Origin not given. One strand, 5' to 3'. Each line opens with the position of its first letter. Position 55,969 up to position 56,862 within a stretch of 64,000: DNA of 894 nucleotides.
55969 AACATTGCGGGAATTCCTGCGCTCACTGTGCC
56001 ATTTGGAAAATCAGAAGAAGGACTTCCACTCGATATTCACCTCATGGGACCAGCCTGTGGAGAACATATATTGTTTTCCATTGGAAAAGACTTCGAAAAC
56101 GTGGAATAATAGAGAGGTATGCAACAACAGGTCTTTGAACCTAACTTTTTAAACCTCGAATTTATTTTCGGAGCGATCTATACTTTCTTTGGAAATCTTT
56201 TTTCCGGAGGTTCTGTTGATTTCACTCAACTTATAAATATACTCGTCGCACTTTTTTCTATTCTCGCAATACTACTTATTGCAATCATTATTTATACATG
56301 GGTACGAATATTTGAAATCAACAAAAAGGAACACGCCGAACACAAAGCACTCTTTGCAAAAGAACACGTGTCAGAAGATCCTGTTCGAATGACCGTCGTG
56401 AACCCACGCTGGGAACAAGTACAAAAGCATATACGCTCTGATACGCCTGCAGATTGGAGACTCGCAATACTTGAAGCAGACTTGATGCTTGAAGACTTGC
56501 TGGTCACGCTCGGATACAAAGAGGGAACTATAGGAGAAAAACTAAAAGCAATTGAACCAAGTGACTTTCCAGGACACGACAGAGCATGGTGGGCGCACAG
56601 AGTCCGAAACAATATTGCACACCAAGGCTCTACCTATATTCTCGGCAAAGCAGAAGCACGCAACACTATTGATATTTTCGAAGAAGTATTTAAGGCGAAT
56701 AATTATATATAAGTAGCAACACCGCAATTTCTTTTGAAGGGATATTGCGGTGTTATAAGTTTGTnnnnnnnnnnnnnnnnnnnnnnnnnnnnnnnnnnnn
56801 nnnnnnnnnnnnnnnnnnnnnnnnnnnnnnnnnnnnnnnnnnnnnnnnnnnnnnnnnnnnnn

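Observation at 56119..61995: Locus of a giant secreted beta-helix/C39-like peptidase protein with two tandem membrane-anchored paralogs and an Rx4H membrane protein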

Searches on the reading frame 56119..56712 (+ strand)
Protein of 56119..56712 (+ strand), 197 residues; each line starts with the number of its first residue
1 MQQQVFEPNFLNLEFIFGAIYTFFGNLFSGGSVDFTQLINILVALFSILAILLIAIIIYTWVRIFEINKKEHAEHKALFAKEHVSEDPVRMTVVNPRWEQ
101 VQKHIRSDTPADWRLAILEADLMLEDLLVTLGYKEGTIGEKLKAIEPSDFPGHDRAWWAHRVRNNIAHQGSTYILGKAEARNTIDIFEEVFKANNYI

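Call 3: search_protein_families(library=pfam, proteins=[window:56119-56712:+], max_evalue=1)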
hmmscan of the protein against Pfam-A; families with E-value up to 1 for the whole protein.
window:56119-56712:+ (197 aa): 6 families
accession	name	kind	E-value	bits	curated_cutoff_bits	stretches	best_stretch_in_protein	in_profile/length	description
PF08592.16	Anthrone_oxy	-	0.032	14.9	27.3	1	50-100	44-91/106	Anthrone oxygenase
PF11028.14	TMEM260-like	-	0.032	14.4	24.2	1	26-78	31-83/179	Protein O-mannosyl-transferase TMEM260-like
PF18735.6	HEPN_RiboL-PSP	-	0.035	14.4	28.4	1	162-192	152-183/191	RiboL-PSP-HEPN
PF14799.11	FAM195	-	0.037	14.8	25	1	92-166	38-97/98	FAM195 family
PF12420.13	DUF3671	-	0.27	11.1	34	1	15-64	170-212/223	Fam-L, Fam-M like protein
PF11151.13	DUF2929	-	0.33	11.7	23.8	1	15-58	11-53/56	Protein of unknown function (DUF2929)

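Call 4: search_protein_families(library=ncbifam, proteins=[window:56119-56712:+], max_evalue=1)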
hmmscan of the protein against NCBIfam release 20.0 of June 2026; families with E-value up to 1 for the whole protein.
window:56119-56712:+ (197 aa): 3 families
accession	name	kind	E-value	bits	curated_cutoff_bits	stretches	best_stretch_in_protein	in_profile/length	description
TIGR01218.1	Gpos_tandem_5TM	subfamily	0.0022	17.8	35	1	18-79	76-139/208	tandem five-TM protein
NF045939.1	MHJ_0274_fam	hypoth_equivalog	0.025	14.3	80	1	41-82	2-42/165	MHJ_0274 family protein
NF041554.1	SA1362_fam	subfamily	0.49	10.6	42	1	36-76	18-59/70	SA1362 family protein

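Call 28: search_protein_families(library=padloc, proteins=[window:56119-56712:+], max_evalue=0.1)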
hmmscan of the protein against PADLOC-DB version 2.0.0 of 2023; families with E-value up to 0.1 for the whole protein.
window:56119-56712:+ (197 aa): 1 family
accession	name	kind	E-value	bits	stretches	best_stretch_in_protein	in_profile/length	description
PDLC01168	CARF_2M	-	0.00098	17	1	2-75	2-72/200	"CARF, 2 TMs"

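Call 29: search_protein_families(library=phrogs, proteins=[window:56119-56712:+], max_evalue=0.1)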
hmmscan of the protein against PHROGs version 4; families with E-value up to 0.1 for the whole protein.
window:56119-56712:+ (197 aa): 1 family
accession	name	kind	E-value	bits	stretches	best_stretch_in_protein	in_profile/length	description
phrog_7885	-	unknown function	0.021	15.8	1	39-105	5-65/83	-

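Call 55: search_solved_structures(query=window:56119-56712:+, max_evalue=10, show_alignments=2)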
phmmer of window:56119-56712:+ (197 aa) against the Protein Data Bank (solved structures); distinct sequences matched with E-value up to 10: 13.
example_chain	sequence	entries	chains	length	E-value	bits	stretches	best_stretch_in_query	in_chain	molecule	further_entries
3zkw_B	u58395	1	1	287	0.1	15.7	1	123-195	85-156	ENTEROCHELIN UPTAKE PERIPLASMIC BINDING PROTEIN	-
3zkw_A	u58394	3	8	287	0.1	15.7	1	123-195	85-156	ENTEROCHELIN UPTAKE PERIPLASMIC BINDING PROTEIN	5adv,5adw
5lwq_A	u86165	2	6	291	0.11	15.7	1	123-195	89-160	Enterochelin uptake periplasmic binding protein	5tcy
5a1j_A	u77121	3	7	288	0.11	15.7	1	123-195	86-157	ENTEROCHELIN UPTAKE PERIPLASMIC BINDING PROTEIN | Enterochelin ABC transporter substrate-binding protein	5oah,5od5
5mbt_A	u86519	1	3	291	0.11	15.7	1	123-195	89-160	Enterochelin uptake periplasmic binding protein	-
5a5d_A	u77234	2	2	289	0.11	15.7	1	123-195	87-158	ENTEROCHELIN UPTAKE PERIPLASMIC BINDING PROTEIN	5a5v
5lwh_A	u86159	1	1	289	0.11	15.7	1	123-195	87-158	Enterochelin ABC transporter substrate-binding protein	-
5ad1_A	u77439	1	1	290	0.11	15.7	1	123-195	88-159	ENTEROCHELIN UPTAKE PERIPLASMIC BINDING PROTEIN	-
5mbq_A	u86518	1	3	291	0.11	15.7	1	123-195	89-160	Enterochelin uptake periplasmic binding protein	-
5mbu_B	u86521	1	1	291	0.11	15.7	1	123-195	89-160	Enterochelin uptake periplasmic binding protein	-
5mbu_A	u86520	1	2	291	0.11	15.7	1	123-195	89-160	Enterochelin uptake periplasmic binding protein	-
2chu_A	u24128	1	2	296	0.11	15.6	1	123-195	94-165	ENTEROCHELIN UPTAKE PERIPLASMIC BINDING PROTEIN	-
5uxi_A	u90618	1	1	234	0.62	13.2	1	16-140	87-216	Aldehyde decarbonylase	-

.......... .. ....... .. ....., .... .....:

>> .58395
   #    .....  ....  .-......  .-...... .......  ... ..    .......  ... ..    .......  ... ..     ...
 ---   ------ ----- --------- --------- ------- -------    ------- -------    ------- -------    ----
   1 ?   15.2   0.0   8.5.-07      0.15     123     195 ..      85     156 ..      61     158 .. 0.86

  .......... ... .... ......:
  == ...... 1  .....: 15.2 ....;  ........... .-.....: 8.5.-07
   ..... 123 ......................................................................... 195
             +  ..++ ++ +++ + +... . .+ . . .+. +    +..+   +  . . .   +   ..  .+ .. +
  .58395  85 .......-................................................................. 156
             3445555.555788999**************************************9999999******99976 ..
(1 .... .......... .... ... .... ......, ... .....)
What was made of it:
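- On HEPN (claimed for orf197): No PDB sequence relative (call 55).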

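Call 91: search_protein_families(library=pfam, alignment_id=A6, max_evalue=1)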
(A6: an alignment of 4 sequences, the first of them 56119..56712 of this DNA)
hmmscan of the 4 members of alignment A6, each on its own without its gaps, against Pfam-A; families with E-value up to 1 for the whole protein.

A. member 1, window:56119-56712:+ (197 aa): 6 families
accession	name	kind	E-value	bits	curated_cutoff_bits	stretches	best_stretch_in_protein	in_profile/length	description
PF08592.16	Anthrone_oxy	-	0.032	14.9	27.3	1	50-100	44-91/106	Anthrone oxygenase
PF11028.14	TMEM260-like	-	0.032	14.4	24.2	1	26-78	31-83/179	Protein O-mannosyl-transferase TMEM260-like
PF18735.6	HEPN_RiboL-PSP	-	0.035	14.4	28.4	1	162-192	152-183/191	RiboL-PSP-HEPN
PF14799.11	FAM195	-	0.037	14.8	25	1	92-166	38-97/98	FAM195 family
PF12420.13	DUF3671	-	0.27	11.1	34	1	15-64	170-212/223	Fam-L, Fam-M like protein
PF11151.13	DUF2929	-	0.33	11.7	23.8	1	15-58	11-53/56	Protein of unknown function (DUF2929)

B. families by the number of members that match (of 4 scanned): 12 families
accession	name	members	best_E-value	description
PF11028.14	TMEM260-like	3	0.0098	Protein O-mannosyl-transferase TMEM260-like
PF18735.6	HEPN_RiboL-PSP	3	0.035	RiboL-PSP-HEPN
PF14799.11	FAM195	3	0.037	FAM195 family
PF14219.11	DUF4328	2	0.073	Domain of unknown function (DUF4328)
PF11151.13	DUF2929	2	0.33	Protein of unknown function (DUF2929)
PF10795.14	DUF2607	1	0.0098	Protein of unknown function (DUF2607)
PF16291.11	DUF4937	1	0.027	Domain of unknown function (DUF4937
PF08592.16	Anthrone_oxy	1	0.032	Anthrone oxygenase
PF13800.11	Sigma_reg_N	1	0.17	Sigma factor regulator N-terminal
PF08391.16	Ly49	1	0.18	Ly49-like protein, N-terminal region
PF12420.13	DUF3671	1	0.27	Fam-L, Fam-M like protein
PF12175.13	WSS_VP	1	0.27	White spot syndrome virus structural envelope protein VP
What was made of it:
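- On HEPN (claimed for orf197): Best hit is HEPN_RiboL-PSP at E = 0.035, 14.4 bits against GA 28.4, in 3 of 4 homologs (calls 3, 91).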
